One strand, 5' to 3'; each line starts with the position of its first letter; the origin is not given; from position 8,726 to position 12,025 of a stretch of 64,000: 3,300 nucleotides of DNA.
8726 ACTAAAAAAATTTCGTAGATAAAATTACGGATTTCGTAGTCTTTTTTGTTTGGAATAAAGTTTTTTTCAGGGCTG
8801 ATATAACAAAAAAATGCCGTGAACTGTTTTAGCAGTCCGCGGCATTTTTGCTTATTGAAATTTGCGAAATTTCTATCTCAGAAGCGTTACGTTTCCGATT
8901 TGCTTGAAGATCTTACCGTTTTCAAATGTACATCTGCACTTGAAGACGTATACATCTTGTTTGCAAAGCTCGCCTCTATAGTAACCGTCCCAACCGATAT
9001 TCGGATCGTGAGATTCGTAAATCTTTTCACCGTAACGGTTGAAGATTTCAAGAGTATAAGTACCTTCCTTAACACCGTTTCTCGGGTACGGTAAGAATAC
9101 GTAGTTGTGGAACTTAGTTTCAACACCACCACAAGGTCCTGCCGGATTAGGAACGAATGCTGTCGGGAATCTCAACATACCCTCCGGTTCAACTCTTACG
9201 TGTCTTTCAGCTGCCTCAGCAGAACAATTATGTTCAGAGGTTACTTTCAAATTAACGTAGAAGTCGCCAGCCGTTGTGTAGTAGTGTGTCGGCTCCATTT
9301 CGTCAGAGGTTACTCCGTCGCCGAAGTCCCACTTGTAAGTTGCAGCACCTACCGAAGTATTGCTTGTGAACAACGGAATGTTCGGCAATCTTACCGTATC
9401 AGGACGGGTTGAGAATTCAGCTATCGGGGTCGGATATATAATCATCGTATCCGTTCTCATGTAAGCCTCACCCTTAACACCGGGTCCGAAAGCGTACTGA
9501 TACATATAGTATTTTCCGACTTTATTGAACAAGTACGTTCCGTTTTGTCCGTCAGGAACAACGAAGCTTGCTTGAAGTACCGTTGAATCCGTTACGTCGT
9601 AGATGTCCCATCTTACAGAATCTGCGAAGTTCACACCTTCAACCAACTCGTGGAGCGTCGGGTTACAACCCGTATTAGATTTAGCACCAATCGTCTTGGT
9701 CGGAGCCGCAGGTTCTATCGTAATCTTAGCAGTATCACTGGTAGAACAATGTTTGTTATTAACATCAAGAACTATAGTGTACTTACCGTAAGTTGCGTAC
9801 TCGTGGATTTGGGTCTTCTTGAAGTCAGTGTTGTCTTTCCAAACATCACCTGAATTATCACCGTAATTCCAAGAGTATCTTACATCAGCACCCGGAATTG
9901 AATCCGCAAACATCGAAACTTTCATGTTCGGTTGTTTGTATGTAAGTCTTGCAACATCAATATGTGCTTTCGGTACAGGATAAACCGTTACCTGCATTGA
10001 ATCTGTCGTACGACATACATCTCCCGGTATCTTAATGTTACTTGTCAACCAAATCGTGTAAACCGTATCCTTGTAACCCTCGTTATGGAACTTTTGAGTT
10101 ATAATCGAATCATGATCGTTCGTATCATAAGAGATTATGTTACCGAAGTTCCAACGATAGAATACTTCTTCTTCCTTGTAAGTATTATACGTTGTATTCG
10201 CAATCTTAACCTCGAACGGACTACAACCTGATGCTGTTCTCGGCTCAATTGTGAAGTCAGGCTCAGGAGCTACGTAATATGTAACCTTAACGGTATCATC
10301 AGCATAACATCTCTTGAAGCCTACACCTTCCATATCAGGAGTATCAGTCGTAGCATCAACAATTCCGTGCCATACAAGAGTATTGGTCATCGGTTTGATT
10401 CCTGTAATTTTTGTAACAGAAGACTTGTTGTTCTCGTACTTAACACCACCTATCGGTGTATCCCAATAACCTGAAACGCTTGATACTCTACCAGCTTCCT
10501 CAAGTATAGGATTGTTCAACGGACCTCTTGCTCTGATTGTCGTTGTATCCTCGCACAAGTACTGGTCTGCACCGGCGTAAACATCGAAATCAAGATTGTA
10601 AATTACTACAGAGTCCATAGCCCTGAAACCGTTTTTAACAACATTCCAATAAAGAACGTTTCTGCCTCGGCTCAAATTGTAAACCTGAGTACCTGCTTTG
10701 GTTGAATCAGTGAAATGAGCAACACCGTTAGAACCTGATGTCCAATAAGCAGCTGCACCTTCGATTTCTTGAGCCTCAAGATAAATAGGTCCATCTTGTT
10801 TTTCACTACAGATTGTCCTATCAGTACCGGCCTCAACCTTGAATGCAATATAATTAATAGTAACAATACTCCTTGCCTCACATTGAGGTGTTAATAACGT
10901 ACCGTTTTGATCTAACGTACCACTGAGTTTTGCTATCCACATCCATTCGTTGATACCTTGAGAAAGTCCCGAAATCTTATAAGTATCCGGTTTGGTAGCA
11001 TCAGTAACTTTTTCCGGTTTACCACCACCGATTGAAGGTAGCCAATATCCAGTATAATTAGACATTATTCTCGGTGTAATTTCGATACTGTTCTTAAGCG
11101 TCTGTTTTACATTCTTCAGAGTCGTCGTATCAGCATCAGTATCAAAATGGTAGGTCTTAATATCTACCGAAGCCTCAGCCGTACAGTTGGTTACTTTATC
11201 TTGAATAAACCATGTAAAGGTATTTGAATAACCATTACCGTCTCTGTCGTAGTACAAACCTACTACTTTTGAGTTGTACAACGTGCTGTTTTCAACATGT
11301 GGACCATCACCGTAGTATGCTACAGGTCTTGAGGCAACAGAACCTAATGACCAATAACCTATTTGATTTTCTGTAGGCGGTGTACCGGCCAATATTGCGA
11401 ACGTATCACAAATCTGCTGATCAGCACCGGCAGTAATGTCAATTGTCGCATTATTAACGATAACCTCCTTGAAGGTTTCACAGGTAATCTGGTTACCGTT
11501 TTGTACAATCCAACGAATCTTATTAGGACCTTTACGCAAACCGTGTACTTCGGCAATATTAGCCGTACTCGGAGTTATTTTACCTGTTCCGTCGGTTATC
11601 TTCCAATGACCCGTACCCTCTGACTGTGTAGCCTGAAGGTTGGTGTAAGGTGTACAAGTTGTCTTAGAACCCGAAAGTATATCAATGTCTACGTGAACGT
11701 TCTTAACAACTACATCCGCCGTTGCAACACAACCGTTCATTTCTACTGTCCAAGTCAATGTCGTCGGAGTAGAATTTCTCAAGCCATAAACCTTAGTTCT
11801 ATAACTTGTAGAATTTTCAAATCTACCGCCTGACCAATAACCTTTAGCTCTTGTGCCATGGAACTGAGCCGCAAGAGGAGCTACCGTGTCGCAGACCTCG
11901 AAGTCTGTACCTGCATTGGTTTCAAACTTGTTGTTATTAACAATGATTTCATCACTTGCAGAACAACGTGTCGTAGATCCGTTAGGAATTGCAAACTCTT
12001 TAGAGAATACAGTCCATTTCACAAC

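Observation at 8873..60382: Single uninterrupted 51.5-kb gene encoding a 17,169-aa T9SS type-B cargo protein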

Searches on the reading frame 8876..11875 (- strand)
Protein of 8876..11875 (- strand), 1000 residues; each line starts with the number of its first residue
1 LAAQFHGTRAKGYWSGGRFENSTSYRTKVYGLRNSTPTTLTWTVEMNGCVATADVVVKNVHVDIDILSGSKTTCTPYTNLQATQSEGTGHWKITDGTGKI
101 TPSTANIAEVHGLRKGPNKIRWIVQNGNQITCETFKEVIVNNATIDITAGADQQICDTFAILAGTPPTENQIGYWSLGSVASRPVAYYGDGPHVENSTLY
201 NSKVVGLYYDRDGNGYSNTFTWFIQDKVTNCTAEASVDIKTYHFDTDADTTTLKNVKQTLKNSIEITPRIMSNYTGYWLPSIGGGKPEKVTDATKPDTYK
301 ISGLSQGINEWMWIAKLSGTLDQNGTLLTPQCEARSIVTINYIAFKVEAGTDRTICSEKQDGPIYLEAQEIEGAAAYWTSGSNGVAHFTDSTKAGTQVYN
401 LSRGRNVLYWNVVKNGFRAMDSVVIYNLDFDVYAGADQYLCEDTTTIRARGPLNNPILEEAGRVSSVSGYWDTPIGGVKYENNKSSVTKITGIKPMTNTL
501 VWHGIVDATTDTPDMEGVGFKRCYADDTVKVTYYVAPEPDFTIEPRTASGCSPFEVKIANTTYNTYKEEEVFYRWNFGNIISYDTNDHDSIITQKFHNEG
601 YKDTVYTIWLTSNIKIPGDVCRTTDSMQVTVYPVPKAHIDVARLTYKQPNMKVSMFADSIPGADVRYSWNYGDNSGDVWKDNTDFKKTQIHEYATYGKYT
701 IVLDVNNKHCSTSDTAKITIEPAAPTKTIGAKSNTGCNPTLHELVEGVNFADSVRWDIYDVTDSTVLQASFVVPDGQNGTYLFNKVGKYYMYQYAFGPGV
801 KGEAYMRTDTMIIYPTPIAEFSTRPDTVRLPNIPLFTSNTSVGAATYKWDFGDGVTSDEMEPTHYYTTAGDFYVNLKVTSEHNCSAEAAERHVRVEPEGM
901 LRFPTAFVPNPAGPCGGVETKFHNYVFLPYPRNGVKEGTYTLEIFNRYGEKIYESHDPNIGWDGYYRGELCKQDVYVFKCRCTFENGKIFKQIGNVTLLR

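Call 6: search_protein_families(library=ncbifam, proteins=[window:8876-11875:-], max_evalue=0.01)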
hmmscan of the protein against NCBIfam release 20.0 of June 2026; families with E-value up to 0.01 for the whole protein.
window:8876-11875:- (1000 aa): 2 families
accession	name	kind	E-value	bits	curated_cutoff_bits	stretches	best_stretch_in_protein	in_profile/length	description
TIGR04131.1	Bac_Flav_CTERM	domain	2.5e-07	30.7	35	1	939-999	28-84/85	T9SS type B sorting domain-containing protein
TIGR00864.1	PCC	subfamily_domain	1.2e-06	25.3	1861.4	1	549-735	1230-1403/2700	polycystin cation channel protein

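Call 17: search_solved_structures(query=window:8876-11275:-, max_evalue=0.01, show_alignments=1)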
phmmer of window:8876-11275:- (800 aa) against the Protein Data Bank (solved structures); distinct sequences matched with E-value up to 0.01: 12.
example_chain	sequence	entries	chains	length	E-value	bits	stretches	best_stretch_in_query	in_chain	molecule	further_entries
9lrk_A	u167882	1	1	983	1.1e-10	43.7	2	645-687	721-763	Collagenase ColH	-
9lqj_A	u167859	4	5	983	1.1e-10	43.7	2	645-687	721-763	Collagenase ColH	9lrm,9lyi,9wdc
4l9d_A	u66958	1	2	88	6.4e-07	31.2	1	617-688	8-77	Protease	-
6aem_A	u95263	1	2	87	1.5e-06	29.9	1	616-685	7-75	PKD domain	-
4u6t_A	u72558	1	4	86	8.3e-06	27.5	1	645-685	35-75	ColH protein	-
4u7k_A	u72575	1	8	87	8.6e-06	27.5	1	645-685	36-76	ColH protein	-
4jrw_A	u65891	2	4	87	1.4e-05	26.7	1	644-687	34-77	Collagenase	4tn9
1l0q_A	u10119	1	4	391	1.5e-05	26.6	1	627-688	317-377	Surface layer protein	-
4aqo_A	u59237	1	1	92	1.6e-05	26.6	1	644-686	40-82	COLLAGENASE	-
2y72_A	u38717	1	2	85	2e-05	26.2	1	645-686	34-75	COLLAGENASE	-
4jgu_A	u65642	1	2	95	4.9e-05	25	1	643-683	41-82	ColH protein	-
2kzw_A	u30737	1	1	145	0.00047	21.7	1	633-686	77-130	Uncharacterized protein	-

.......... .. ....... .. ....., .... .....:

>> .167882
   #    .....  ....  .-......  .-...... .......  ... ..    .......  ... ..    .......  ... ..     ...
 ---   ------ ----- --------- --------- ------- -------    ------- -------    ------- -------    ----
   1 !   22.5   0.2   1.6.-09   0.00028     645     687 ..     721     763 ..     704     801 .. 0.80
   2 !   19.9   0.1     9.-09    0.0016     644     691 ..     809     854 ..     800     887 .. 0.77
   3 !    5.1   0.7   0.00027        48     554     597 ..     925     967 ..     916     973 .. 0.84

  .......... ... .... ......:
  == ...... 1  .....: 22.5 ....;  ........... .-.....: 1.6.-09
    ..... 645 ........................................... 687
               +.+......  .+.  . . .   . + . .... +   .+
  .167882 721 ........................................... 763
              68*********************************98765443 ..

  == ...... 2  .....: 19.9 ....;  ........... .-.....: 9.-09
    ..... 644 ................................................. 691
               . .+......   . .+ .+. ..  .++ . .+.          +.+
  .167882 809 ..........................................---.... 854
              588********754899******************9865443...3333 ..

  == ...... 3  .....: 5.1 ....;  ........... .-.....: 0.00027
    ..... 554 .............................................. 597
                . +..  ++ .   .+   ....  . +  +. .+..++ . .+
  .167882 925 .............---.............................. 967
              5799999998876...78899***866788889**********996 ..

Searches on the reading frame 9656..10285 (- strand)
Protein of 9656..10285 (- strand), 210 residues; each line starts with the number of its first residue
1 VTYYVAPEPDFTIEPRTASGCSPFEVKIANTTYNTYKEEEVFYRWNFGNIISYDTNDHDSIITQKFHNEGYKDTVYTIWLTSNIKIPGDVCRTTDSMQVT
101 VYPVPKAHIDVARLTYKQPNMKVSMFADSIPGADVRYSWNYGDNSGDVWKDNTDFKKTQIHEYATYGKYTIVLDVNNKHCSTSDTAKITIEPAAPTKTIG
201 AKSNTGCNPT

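Call 45: search_protein_families(library=pfam, proteins=[window:9656-10285:-], max_evalue=1)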
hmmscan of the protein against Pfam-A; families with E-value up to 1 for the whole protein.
window:9656-10285:- (210 aa): 4 families
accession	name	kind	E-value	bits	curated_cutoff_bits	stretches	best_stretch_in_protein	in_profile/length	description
PF00801.26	PKD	-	8.3e-09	35.8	23.5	1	118-189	12-79/80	PKD domain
PF18911.6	PKD_4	-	3.4e-07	30.7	27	1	127-189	27-84/85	PKD domain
PF08329.16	ChitinaseA_N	-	0.04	14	21.2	1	145-190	61-107/133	Chitinase A, N-terminal domain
PF16139.11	DUF4847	-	0.054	13.8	25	1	146-191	31-76/147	Domain of unknown function (DUF4847)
